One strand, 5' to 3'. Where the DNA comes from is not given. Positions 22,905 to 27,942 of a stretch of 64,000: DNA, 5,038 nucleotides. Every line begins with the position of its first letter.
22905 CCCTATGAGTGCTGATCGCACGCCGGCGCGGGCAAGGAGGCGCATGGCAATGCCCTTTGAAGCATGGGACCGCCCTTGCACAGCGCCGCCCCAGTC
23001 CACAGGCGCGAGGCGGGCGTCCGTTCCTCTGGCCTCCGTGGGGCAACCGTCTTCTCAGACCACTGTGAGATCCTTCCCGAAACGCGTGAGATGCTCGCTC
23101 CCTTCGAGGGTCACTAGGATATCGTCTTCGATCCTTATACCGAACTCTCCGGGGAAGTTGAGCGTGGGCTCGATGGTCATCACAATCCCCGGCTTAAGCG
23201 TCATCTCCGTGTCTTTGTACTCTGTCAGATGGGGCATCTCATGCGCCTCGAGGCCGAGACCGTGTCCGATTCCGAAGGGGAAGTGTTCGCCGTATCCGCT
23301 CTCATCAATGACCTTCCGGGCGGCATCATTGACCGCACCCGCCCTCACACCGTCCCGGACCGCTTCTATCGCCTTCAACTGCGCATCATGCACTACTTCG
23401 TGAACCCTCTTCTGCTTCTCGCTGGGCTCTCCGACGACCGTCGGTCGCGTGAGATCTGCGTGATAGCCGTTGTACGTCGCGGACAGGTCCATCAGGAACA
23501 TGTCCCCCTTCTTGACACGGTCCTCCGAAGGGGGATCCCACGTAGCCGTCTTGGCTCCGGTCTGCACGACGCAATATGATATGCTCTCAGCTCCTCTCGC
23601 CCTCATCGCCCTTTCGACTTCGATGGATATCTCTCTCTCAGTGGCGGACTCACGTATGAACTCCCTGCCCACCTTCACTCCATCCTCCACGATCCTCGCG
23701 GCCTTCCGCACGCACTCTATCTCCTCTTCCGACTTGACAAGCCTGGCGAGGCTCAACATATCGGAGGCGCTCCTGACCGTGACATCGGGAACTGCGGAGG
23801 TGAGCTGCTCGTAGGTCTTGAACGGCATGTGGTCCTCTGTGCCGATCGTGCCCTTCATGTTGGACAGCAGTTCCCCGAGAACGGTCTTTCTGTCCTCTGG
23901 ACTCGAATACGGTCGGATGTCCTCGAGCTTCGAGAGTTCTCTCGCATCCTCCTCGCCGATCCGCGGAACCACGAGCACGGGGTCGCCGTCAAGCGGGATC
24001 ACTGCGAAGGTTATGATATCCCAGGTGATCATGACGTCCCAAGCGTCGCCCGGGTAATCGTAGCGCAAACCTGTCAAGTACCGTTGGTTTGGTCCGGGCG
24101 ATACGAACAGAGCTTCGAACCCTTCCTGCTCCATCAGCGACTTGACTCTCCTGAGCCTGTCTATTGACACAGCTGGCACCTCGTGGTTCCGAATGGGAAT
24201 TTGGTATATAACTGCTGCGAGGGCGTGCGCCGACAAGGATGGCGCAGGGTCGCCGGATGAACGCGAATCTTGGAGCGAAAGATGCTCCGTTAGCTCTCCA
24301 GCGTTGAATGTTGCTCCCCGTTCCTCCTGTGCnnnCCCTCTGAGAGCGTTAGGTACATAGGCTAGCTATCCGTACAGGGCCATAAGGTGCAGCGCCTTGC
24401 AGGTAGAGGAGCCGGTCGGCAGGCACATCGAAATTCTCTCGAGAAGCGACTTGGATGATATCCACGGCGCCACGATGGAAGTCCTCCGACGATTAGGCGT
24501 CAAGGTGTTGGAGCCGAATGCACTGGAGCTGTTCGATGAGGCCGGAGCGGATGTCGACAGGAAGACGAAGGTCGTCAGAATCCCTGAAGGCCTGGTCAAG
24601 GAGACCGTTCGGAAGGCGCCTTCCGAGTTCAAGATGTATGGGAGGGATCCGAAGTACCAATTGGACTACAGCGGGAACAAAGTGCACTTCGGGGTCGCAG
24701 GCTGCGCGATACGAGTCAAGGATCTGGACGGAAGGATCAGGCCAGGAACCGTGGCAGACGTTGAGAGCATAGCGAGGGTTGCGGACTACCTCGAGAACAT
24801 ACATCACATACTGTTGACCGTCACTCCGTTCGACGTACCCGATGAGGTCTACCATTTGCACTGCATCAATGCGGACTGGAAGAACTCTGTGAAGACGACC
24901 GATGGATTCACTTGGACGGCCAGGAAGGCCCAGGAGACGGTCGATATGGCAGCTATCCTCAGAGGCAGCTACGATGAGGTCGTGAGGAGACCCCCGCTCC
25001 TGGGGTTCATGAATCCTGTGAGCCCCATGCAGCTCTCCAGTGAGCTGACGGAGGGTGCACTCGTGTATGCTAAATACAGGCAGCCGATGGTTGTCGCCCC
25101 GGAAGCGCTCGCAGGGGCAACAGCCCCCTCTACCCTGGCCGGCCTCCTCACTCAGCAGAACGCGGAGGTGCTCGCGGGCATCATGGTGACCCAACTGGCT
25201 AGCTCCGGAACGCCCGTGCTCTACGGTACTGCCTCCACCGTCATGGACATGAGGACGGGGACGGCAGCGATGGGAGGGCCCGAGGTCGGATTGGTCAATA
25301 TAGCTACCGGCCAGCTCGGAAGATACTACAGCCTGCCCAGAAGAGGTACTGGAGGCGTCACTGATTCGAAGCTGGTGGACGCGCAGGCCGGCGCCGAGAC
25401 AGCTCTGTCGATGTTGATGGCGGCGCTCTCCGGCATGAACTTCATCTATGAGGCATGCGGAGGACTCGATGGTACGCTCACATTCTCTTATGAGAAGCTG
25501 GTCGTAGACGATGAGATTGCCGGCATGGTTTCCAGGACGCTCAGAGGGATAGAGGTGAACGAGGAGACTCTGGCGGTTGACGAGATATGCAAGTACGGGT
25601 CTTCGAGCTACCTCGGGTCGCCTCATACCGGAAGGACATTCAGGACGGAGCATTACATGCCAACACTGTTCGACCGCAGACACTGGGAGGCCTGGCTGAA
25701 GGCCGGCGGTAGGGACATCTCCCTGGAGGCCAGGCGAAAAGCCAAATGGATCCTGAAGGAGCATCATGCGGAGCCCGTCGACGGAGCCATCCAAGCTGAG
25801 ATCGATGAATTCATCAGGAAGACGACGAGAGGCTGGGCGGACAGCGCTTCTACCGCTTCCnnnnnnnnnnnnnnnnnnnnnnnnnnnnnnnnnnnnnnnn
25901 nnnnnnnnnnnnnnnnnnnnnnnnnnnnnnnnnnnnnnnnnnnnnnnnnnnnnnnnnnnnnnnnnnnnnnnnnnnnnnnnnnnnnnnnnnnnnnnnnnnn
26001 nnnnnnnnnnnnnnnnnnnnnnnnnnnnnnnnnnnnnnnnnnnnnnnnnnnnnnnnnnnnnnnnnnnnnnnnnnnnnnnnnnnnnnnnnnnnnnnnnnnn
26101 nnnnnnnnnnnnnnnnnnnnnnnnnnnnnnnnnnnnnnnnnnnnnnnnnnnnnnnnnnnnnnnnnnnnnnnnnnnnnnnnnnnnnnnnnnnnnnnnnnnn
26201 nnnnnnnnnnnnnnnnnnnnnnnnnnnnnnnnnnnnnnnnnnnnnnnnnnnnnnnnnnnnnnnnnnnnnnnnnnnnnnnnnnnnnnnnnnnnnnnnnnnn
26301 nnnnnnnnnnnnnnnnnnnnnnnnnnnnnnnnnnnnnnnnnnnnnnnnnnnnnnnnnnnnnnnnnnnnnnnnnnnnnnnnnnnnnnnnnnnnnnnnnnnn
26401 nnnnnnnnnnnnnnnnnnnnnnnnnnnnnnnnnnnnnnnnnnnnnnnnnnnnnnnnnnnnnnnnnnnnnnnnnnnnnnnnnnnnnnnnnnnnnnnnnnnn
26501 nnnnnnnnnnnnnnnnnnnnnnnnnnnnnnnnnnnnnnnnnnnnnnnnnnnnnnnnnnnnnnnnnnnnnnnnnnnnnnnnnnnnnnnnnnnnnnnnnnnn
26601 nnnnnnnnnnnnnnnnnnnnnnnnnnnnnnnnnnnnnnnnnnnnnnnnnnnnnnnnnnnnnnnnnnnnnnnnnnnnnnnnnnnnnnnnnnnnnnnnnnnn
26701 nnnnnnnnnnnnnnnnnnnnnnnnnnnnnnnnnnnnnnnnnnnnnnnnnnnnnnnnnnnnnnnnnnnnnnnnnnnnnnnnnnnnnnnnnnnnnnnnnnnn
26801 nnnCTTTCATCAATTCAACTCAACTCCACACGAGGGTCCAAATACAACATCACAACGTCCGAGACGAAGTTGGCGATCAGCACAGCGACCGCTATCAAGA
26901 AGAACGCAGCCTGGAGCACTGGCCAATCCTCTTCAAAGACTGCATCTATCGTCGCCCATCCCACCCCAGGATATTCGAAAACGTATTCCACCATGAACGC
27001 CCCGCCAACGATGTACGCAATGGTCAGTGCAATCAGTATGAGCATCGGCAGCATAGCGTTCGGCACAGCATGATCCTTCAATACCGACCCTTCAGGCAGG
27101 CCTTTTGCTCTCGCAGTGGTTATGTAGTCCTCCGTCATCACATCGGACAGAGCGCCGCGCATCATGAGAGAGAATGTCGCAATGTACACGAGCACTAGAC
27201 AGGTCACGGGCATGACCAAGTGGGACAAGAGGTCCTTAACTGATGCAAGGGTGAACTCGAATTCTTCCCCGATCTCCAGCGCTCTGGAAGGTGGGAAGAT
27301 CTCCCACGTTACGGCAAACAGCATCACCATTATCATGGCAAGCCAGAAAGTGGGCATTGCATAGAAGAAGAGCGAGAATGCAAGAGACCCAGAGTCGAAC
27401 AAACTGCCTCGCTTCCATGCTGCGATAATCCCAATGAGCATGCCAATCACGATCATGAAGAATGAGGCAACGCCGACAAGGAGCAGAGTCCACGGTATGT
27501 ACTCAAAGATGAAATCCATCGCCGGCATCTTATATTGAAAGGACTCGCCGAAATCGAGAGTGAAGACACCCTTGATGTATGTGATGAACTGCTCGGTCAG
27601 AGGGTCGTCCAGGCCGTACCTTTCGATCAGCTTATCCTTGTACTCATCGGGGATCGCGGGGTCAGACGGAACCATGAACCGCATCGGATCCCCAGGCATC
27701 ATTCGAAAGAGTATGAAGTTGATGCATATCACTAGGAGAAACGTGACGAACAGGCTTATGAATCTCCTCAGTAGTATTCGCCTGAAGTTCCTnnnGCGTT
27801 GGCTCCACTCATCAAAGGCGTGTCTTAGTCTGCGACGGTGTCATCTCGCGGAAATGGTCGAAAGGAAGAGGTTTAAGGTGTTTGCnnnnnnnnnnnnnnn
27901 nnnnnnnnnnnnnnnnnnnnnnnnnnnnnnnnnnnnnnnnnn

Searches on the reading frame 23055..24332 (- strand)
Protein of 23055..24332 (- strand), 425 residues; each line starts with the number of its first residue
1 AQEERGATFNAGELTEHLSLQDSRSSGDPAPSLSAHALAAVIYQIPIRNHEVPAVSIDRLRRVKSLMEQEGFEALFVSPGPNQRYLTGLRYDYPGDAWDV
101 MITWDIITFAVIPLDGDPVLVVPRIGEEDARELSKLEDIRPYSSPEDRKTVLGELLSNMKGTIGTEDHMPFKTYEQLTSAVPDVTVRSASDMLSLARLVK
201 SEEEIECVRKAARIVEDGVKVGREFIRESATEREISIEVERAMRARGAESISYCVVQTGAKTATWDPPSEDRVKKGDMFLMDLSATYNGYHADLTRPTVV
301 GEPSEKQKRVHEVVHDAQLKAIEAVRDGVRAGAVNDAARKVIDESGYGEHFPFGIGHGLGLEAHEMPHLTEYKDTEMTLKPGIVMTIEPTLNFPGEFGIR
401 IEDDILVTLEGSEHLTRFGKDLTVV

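Call 64: search_protein_families(library=pfam, proteins=[window:23055-24332:-], max_evalue=0.0001)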
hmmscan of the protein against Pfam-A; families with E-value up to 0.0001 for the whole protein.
window:23055-24332:- (425 aa): 2 families
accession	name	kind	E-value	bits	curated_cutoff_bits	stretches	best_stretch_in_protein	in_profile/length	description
PF00557.29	Peptidase_M24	-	1.8e-57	194.9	23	1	206-408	1-207/208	Metallopeptidase family M24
PF01321.24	Creatinase_N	-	2.1e-17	64.3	22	1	59-199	1-128/128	Creatinase/Prolidase N-terminal domain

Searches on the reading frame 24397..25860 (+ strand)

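Call 64: search_protein_families(library=pfam, proteins=[window:24397-25860:+], max_evalue=0.0001)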
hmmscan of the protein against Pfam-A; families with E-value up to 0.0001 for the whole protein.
window:24397-25860:+ (488 aa): 1 family
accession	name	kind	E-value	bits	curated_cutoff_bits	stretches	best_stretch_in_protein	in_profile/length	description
PF06253.16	MTTB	-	4.7e-128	427.8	25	1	10-477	30-496/500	Trimethylamine methyltransferase (MTTB)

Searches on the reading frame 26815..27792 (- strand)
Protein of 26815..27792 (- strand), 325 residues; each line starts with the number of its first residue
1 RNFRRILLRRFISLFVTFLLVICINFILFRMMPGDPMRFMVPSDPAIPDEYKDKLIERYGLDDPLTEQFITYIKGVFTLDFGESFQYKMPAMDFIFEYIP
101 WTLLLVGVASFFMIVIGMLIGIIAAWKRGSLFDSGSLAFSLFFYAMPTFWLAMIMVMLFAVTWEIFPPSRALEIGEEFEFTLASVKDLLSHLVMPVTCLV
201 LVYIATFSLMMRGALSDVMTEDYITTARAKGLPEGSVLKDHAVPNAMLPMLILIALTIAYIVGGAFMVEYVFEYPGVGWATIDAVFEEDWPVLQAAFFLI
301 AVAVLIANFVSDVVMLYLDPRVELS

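Call 64: search_protein_families(library=pfam, proteins=[window:26815-27792:-], max_evalue=0.0001)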
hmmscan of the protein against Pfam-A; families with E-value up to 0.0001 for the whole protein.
window:26815-27792:- (325 aa): 2 families
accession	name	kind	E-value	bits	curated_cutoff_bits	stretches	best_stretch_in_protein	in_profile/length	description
PF00528.27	BPD_transp_1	-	7.9e-38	130.5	26.4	1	117-323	1-183/184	Binding-protein-dependent transport system inner membrane component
PF19300.4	BPD_transp_1_N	-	5.9e-10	39.8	23.8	1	5-81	3-78/114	Binding-prot-dependent transport system membrane comp, N-term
